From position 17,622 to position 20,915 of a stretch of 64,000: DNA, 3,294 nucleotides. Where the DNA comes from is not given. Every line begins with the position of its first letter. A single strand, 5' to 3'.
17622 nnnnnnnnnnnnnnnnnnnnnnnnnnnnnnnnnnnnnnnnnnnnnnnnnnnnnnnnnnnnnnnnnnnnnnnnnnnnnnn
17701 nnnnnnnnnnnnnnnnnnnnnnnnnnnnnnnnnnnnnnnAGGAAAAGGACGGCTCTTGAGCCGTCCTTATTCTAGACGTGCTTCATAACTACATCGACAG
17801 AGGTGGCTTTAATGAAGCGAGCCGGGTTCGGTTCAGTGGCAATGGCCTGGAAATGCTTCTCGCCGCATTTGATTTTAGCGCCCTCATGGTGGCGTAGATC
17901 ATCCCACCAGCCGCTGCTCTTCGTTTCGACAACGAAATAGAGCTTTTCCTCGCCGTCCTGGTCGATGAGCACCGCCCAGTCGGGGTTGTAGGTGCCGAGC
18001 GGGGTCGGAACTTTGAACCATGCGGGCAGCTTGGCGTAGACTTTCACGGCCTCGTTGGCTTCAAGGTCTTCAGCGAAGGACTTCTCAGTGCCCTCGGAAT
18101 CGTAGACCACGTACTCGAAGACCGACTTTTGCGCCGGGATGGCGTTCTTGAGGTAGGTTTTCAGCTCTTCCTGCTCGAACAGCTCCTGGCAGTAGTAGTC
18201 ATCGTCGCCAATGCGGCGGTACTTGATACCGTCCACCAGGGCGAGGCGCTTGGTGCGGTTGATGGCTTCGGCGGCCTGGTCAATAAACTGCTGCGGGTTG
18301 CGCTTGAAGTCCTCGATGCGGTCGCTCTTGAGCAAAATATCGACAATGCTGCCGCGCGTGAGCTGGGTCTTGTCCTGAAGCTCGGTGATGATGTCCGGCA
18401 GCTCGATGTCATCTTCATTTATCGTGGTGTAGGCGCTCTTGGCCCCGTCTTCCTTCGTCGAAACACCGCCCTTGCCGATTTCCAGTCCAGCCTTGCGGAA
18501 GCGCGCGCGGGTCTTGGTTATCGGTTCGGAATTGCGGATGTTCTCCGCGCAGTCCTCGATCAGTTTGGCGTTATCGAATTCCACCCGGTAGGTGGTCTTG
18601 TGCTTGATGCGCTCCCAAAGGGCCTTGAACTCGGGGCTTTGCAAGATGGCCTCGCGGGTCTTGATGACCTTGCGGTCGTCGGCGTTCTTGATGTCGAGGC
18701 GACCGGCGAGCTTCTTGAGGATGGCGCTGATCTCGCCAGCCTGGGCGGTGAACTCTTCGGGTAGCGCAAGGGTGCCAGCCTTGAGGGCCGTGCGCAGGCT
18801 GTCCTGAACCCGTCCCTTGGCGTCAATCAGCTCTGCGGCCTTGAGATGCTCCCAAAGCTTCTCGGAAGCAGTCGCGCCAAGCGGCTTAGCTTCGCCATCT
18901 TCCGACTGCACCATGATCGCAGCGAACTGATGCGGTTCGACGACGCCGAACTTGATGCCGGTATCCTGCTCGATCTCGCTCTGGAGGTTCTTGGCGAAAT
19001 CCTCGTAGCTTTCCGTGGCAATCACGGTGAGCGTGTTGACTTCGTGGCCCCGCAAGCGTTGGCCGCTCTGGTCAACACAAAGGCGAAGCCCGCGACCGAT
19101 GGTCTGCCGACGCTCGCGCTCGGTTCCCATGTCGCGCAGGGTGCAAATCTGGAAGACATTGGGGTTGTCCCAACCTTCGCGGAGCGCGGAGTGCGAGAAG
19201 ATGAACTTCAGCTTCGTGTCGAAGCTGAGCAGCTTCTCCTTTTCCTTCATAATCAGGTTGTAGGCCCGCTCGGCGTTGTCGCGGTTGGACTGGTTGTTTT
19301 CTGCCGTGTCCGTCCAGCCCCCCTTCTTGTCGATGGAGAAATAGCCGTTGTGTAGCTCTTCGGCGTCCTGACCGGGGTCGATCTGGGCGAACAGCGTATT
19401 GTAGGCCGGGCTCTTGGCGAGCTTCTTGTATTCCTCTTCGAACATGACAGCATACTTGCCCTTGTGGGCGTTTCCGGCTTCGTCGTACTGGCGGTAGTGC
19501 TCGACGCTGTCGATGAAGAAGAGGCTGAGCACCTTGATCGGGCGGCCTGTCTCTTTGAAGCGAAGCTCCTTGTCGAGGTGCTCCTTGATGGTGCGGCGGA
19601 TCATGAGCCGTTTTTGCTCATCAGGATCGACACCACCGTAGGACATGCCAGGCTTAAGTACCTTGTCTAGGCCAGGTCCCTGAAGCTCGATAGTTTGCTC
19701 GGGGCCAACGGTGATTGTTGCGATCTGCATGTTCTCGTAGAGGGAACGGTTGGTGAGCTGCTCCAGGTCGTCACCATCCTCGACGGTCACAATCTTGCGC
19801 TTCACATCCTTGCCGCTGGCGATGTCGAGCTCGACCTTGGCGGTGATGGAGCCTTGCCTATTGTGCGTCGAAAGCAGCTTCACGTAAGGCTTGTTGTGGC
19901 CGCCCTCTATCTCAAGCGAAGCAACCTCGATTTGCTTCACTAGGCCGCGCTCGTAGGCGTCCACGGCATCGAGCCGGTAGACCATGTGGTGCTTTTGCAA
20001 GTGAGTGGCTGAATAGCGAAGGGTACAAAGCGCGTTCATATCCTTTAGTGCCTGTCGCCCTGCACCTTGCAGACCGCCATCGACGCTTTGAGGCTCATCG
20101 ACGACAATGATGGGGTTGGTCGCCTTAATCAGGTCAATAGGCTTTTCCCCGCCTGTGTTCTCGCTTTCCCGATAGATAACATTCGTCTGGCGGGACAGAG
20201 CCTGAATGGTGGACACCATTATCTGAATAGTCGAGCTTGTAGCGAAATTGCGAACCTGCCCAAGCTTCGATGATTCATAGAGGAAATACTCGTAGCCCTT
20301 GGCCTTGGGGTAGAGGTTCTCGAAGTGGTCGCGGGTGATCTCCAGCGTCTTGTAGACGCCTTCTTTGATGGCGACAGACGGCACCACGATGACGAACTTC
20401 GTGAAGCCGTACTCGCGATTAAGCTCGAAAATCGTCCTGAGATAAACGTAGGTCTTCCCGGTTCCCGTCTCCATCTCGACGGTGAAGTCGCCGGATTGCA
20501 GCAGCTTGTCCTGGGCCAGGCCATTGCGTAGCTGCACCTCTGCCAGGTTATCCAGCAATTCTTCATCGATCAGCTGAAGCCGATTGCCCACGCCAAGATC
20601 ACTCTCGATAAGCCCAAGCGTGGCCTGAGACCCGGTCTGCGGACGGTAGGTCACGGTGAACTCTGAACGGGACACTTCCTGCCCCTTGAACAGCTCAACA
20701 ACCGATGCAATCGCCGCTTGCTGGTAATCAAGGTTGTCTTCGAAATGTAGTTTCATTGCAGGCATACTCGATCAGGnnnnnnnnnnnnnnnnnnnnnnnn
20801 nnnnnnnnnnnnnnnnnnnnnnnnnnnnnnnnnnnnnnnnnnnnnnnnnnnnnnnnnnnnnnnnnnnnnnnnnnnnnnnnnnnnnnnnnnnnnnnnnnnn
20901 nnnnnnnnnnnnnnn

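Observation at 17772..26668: Four-gene SNF2(PLD)-DUF4391-Mod-Res operon: a type III restriction-modification system coupled to a nuclease-helicase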

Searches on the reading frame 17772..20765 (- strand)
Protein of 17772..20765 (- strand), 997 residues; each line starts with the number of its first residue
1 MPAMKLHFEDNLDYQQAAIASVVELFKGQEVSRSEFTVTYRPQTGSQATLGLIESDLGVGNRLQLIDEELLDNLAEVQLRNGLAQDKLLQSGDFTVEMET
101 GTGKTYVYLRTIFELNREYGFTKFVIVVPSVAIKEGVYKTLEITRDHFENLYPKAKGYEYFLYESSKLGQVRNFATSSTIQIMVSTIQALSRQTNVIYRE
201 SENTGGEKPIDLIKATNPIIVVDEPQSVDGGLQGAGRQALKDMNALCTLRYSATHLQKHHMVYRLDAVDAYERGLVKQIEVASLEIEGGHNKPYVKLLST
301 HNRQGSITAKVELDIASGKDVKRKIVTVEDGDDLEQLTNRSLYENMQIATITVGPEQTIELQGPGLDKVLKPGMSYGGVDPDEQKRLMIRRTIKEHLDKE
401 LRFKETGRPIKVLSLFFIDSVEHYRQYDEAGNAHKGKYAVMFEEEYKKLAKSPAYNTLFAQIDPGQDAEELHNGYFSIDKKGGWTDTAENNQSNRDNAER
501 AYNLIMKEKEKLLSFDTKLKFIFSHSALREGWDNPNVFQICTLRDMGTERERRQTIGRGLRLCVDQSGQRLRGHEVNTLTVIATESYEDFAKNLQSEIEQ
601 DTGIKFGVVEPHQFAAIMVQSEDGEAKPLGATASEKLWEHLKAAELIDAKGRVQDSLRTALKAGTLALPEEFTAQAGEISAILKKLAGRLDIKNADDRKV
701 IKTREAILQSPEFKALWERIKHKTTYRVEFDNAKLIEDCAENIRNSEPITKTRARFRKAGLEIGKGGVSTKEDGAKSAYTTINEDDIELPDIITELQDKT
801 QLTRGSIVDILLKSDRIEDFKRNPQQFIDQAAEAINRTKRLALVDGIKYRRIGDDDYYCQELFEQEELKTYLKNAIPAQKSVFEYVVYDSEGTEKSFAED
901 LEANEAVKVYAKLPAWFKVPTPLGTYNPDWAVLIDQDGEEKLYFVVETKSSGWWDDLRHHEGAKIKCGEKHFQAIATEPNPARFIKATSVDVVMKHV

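Call 3: search_protein_families(library=pfam, proteins=[window:17772-20765:-], max_evalue=0.01)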
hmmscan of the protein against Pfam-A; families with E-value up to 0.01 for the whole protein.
window:17772-20765:- (997 aa): 3 families
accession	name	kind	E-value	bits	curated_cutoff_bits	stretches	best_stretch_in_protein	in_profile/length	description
PF19778.5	RE_endonuc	-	1.7e-36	124.8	23.4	1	879-976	1-98/108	Endonuclease domain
PF04851.21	ResIII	-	1.8e-14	54.4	22.5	1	13-254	6-161/164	Type III restriction enzyme, res subunit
PF00270.35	DEAD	-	9.6e-08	32.4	26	1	87-254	10-159/167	DEAD/DEAH box helicase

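Call 4: search_protein_families(library=padloc, proteins=[window:17772-20765:-], max_evalue=0.001)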
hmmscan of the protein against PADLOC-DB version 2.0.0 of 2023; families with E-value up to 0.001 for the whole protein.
window:17772-20765:- (997 aa): 6 families
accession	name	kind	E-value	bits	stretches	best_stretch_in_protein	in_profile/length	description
PDLC03647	REase_III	-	0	1270.9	1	4-994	1-983/989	Type III restriction enzyme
PDLC03649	REase_III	-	4.1e-107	357.3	1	4-994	3-964/973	Type III restriction enzyme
PDLC03648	REase_III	-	4.2e-08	29.8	1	516-590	308-379/871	Type III restriction enzyme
PDLC03653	REase_III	-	1.2e-06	25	1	510-570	417-477/883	Type III restriction enzyme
PDLC03650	REase_III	-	9.3e-05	19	1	519-565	378-424/898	Type III restriction enzyme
PDLC02706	PbeA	-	0.00066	16.4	0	97-193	291-384/722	PbeA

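Call 25: search_protein_families(library=ncbifam, proteins=[window:17772-20765:-], max_evalue=0.001)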
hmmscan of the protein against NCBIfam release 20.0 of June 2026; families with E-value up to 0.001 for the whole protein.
window:17772-20765:- (997 aa): 2 families
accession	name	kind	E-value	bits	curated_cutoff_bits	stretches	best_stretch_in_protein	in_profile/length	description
NF012027.0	PRK15483.1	equivalog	2.8e-116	389.7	564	1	4-995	1-977/986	type III restriction-modification system endonuclease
NF046055.1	restr_BPTD_3080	equivalog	1.3e-09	36.6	800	1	490-561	549-616/970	BPTD_3080 family restriction endonuclease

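Call 56: search_dna_similar(query=window:17772-20765:-, collection=plasmids, mode=protein, max_rows=60, max_evalue=1e-20)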
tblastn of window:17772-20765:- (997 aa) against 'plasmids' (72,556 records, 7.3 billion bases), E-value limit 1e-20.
Records with a match: 290; places in all: 294; records where one place covers at least 80% of the query: 213.
Best place of each record, by identity: 60-80% 3; <60% 287.
By first word of the organism name: Escherichia 67; Enterococcus 31; Klebsiella 22; Salmonella 21; Bacillus 18; Listeria 16; Lactococcus 12; Acinetobacter 11; Vibrio 8; Lactiplantibacillus 7; and 46 more.
By predicted mobility (MOB-suite, as given by PLSDB): non-mobilizable 181; mobilizable 68; conjugative 41.
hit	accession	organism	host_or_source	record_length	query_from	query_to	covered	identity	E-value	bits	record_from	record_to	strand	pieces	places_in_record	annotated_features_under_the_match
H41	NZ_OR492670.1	Acinetobacter gerneri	-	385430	4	997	100%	72.8%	0e+0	1514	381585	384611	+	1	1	DEAD/DEAH box helicase family protein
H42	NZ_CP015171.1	Acetobacter ascendens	single cell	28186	2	997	100%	64.1%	0e+0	1304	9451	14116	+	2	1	IS1380-like element IS1380A family transposase | site-specific DNA-methyltransferase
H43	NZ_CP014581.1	Paraburkholderia phytofirmans OLGA172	-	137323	1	997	100%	60.0%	0e+0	1203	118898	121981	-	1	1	DEAD/DEAH box helicase family protein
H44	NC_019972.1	Methanomethylovorans hollandica DSM 15978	-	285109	4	977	98%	53.7%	0e+0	1014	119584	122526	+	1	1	DEAD/DEAH box helicase family protein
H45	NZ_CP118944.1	Aeromonas hydrophila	Homo sapiens,cell culture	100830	4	997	100%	52.6%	0e+0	982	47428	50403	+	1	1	DEAD/DEAH box helicase family protein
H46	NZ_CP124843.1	Aeromonas salmonicida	pure culture,meat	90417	4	997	100%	52.5%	0e+0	981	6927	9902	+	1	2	DEAD/DEAH box helicase family protein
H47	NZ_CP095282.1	Aeromonas hydrophila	Homo sapiens,ascites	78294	4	997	100%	52.5%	0e+0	981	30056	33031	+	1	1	DEAD/DEAH box helicase family protein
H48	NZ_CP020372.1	Candidatus Thiodictyon syntrophicum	meromictic lake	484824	4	980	98%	51.9%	0e+0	991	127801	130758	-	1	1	DEAD/DEAH box helicase family protein | virulence RhuM family protein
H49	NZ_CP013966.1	Aeromonas hydrophila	fish,cell culture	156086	1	996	100%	48.5%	0e+0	912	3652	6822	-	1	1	DEAD/DEAH box helicase family protein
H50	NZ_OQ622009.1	Vibrio parahaemolyticus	-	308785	1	996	100%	48.4%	0e+0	910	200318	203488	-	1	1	DEAD/DEAH box helicase family protein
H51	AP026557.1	Vibrio alginolyticus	shrimp,shrimp food,homogenised shrimp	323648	1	996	100%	48.4%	0e+0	910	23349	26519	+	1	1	type III restriction endonuclease subunit R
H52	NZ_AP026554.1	Vibrio vulnificus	shrimp,shrimp food,homogenised shrimp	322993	1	996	100%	48.4%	0e+0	910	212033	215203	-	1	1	DEAD/DEAH box helicase family protein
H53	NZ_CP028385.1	Providencia heimbachae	porcine,cell culture,feces from ...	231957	1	997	100%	47.3%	0e+0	886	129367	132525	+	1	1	DEAD/DEAH box helicase family protein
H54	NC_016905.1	Shewanella baltica OS678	-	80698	1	987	99%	47.3%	0e+0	883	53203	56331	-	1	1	DEAD/DEAH box helicase family protein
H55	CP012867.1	Persicobacter sp. JZB09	cell culture,soil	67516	4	976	98%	47.5%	0e+0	893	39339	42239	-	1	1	record has no annotation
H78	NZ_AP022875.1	Bacillus cereus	-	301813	4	977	98%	41.2%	0e+0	694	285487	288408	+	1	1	DEAD/DEAH box helicase family protein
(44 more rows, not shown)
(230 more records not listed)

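Call 58: get_annotated_region(hit=H45, flank=9000)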
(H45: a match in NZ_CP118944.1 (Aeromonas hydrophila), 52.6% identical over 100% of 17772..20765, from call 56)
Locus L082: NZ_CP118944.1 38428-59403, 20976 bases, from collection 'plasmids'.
description: Aeromonas hydrophila strain K533 plasmid pK533-strA, complete sequence
organism: Aeromonas hydrophila (NCBI taxid 644)
taxonomy: Bacteria; Pseudomonadota; Gammaproteobacteria; Aeromonadales; Aeromonadaceae; Aeromonas; Aeromonas hydrophila
host: -; source: Homo sapiens,cell culture; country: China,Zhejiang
typing (MOB-suite, as given by PLSDB): conjugative; replicon rep_cluster_1169,rep_cluster_2021; relaxase MOBF,MOBV; mating-pair formation MPF_F
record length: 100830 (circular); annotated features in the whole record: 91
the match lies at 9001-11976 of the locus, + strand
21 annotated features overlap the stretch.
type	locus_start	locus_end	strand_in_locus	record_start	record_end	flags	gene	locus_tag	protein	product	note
CDS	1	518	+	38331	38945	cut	-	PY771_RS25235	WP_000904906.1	recombinase family protein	GO:0006310 - DNA recombination [Evidence IEA]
predicted_resistance_gene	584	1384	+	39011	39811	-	aph(3'')-Ib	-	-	aminoglycoside O-phosphotransferase APH(3'')-Ib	predicted by amrfinderplus; class AMINOGLYCOSIDE; identity 100.0%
CDS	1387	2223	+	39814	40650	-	-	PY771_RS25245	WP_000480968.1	aminoglycoside O-phosphotransferase APH(6)-Id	-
predicted_resistance_gene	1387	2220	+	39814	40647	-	aph(6)-Id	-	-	aminoglycoside O-phosphotransferase APH(6)-Id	predicted by amrfinderplus; class AMINOGLYCOSIDE; identity 100.0%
CDS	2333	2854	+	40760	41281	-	-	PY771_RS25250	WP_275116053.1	hypothetical protein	-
CDS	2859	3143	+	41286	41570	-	-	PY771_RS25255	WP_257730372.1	hypothetical protein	-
CDS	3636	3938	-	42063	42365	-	-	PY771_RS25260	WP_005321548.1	hypothetical protein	-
CDS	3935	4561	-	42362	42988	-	-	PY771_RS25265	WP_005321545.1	ParA family plasmid-partitioning AAA ATPase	-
CDS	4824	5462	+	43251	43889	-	-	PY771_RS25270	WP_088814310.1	recombinase family protein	-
CDS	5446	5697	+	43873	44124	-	-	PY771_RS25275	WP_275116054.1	hypothetical protein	-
CDS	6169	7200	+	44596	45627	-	-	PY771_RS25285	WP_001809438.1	IS630-like element ISAhy2 family transposase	GO:0006313 - DNA transposition [Evidence IEA]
CDS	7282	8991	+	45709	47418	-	-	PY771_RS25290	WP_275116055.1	site-specific DNA-methyltransferase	GO:0006306 - DNA methylation [Evidence IEA]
CDS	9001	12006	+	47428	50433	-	-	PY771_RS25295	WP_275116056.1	DEAD/DEAH box helicase family protein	-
CDS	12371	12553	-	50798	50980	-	-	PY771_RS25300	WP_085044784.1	hypothetical protein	-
CDS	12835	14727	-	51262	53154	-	-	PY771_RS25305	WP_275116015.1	ATP-dependent helicase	-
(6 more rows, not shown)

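Call 87: search_solved_structures(query=window:17772-20765:-, max_evalue=0.001)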
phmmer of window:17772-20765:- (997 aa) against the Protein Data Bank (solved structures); distinct sequences matched with E-value up to 0.001: 1.
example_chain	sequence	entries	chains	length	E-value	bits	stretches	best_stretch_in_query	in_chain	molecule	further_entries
4zcf_C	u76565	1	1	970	3.9e-64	220.4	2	62-656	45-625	Restriction endonuclease EcoP15I, restriction subunit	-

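Call 91: get_annotated_region(hit=H48, flank=10000)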
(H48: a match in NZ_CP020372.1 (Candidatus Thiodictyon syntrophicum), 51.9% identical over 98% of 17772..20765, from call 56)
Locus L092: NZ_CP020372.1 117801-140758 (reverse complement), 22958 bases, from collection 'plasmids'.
description: Candidatus Thiodictyon syntrophicum strain Cad16T plasmid pTs485, complete sequence
organism: Candidatus Thiodictyon syntrophicum (NCBI taxid 1166950)
taxonomy: Bacteria; Pseudomonadota; Gammaproteobacteria; Chromatiales; Chromatiaceae; Thiodictyon; Candidatus Thiodictyon syntrophicum
host: -; source: meromictic lake; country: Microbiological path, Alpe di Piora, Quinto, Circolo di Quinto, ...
typing (MOB-suite, as given by PLSDB): non-mobilizable
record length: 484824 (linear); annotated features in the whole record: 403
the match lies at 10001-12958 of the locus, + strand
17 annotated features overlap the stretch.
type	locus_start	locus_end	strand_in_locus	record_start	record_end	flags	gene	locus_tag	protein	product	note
CDS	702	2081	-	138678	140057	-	ppsR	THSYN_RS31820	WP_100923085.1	transcriptional regulator PpsR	GO:0010109 - regulation of photosynthesis [Evidence IEA]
CDS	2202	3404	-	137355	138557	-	-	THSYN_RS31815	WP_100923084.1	geranylgeranyl diphosphate reductase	GO:0030494 - bacteriochlorophyll biosynthetic process [Evidence IEA]; GO:0015995 - chlorophyll biosynthetic process ...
CDS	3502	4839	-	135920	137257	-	-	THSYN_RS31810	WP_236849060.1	BCD family MFS transporter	-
CDS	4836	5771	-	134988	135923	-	chlG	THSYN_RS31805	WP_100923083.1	chlorophyll synthase ChlG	-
CDS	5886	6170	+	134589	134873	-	-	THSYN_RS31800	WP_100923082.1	DUF1778 domain-containing protein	-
CDS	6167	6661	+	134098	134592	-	-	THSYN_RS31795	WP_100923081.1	GNAT family N-acetyltransferase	-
CDS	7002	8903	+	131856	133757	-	-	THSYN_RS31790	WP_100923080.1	site-specific DNA-methyltransferase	GO:0006306 - DNA methylation [Evidence IEA]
CDS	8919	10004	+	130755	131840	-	-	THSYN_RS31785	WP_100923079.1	virulence RhuM family protein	-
CDS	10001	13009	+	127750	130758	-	-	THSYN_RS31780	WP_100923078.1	DEAD/DEAH box helicase family protein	-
CDS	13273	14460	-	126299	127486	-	-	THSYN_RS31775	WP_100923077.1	DUF3322 domain-containing protein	-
CDS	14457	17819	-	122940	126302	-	-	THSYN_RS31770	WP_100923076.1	ATP-binding protein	-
CDS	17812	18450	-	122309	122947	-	-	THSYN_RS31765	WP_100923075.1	DUF4194 domain-containing protein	-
CDS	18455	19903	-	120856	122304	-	-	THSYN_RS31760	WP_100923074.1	DUF3375 domain-containing protein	-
CDS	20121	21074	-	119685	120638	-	-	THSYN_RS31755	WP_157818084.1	hypothetical protein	-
CDS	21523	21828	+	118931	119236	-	-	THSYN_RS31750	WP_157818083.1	hypothetical protein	-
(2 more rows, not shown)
